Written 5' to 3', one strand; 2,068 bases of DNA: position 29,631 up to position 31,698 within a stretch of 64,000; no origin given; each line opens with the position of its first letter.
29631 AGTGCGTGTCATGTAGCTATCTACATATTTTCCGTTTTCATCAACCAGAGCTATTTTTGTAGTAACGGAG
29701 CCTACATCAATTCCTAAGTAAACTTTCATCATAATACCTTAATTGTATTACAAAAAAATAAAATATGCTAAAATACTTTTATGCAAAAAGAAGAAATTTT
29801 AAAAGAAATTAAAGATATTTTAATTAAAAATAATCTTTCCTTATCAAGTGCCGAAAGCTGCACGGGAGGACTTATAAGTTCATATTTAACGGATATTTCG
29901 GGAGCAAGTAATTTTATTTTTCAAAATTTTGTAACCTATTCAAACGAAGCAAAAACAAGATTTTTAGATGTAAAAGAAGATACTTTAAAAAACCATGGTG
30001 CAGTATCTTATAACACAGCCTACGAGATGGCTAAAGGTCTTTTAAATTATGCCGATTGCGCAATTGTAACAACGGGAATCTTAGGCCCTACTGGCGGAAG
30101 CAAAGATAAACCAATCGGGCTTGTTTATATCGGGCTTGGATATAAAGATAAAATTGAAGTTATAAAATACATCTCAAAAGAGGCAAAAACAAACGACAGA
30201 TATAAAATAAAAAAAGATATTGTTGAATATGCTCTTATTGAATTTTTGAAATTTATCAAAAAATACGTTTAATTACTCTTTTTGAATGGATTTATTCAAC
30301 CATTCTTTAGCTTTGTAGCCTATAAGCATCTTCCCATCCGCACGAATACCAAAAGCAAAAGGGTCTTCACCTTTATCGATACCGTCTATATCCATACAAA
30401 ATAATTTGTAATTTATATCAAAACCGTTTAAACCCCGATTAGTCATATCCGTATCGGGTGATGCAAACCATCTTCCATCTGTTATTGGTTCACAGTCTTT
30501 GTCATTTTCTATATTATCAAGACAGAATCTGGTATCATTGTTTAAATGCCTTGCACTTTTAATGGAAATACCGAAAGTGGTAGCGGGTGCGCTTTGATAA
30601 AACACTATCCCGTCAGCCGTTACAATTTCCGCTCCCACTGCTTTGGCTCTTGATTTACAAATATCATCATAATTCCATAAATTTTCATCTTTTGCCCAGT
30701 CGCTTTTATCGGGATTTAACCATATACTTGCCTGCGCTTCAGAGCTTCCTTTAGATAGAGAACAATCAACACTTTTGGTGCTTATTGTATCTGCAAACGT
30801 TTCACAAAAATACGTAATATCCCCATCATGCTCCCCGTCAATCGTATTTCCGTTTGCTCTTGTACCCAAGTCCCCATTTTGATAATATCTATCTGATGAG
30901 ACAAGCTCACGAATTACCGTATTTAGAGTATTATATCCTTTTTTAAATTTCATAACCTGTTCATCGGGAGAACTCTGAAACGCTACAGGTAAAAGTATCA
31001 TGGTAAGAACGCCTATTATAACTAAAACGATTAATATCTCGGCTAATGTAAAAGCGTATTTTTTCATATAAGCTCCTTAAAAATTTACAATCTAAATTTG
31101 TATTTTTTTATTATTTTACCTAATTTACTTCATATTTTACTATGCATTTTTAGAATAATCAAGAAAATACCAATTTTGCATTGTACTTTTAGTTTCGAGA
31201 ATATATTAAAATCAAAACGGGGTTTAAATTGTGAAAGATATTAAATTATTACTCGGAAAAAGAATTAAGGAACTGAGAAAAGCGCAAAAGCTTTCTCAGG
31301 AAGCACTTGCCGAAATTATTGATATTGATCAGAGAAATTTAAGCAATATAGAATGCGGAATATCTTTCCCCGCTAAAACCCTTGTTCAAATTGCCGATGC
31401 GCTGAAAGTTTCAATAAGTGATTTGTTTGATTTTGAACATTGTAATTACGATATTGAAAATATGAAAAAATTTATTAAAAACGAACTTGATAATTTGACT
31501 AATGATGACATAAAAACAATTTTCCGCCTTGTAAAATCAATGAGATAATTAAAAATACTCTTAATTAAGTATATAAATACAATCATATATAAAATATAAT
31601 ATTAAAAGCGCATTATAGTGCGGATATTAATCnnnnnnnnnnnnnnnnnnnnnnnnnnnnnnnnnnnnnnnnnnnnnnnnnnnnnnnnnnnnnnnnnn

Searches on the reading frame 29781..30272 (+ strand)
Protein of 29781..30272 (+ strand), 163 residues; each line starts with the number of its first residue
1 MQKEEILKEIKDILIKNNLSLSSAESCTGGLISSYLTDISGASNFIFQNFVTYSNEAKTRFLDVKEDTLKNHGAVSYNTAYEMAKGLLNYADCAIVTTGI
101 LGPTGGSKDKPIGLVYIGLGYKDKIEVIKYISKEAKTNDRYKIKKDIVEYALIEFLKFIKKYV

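Call 3: search_protein_families(library=pfam, proteins=[window:29781-30272:+], max_evalue=0.1)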
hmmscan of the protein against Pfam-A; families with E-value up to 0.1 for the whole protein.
window:29781-30272:+ (163 aa): 1 family
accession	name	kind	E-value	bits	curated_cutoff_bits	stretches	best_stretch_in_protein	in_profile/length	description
PF02464.23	CinA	-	5e-43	146.8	23.5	1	4-156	2-152/155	Competence-damaged protein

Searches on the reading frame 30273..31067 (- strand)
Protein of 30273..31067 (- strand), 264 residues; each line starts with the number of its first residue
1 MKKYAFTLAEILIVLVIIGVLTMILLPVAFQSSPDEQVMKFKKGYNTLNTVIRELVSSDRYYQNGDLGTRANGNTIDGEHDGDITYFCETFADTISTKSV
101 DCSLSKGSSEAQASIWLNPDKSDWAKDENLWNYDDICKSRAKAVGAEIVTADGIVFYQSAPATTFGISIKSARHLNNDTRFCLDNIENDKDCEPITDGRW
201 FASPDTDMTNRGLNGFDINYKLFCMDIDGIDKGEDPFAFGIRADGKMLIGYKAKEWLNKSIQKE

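Call 3: search_protein_families(library=pfam, proteins=[window:30273-31067:-], max_evalue=0.1)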
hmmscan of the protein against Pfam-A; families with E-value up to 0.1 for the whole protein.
window:30273-31067:- (264 aa): 1 family
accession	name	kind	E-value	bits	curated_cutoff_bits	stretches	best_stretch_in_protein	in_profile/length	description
PF07963.17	N_methyl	-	0.00026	20.9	21.2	1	2-26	3-27/27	Prokaryotic N-terminal methylation motif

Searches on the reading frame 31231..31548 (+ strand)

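Call 3: search_protein_families(library=pfam, proteins=[window:31231-31548:+], max_evalue=0.1)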
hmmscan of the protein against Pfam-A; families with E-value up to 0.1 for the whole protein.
window:31231-31548:+ (105 aa): 10 families
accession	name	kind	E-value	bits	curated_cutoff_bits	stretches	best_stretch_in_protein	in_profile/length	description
PF01381.28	HTH_3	-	1.5e-12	47.8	23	1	12-65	1-55/55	Helix-turn-helix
PF12844.13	HTH_19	-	3.4e-12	46.5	30.2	1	9-66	1-59/64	Helix-turn-helix domain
PF13443.12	HTH_26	-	8.4e-09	36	22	1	11-69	1-61/63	Cro/C1-type HTH DNA-binding domain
PF13560.12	HTH_31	-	5.8e-07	30.2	27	1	8-61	2-57/64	Helix-turn-helix domain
PF13744.12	HTH_37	-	4.7e-05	23.6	27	1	3-42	14-53/80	Helix-turn-helix domain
PF13413.12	HTH_25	-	0.0014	18.8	24.6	1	12-41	2-31/62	Helix-turn-helix domain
PF07022.19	Phage_CI_repr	-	0.0028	18.4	22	1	11-65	2-57/65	Bacteriophage CI repressor helix-turn-helix domain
PF20432.4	Xre-like-HTH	-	0.024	15.4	25.8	0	18-39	21-42/63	Antitoxin Xre-like helix-turn-helix domain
PF24692.1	DUF7659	-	0.049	14.1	27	0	10-47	66-104/135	Family of unknown function (DUF7659)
PF18254.6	HMw1_D2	-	0.056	14.7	26.2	1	46-89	40-83/88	HMW1 domain 2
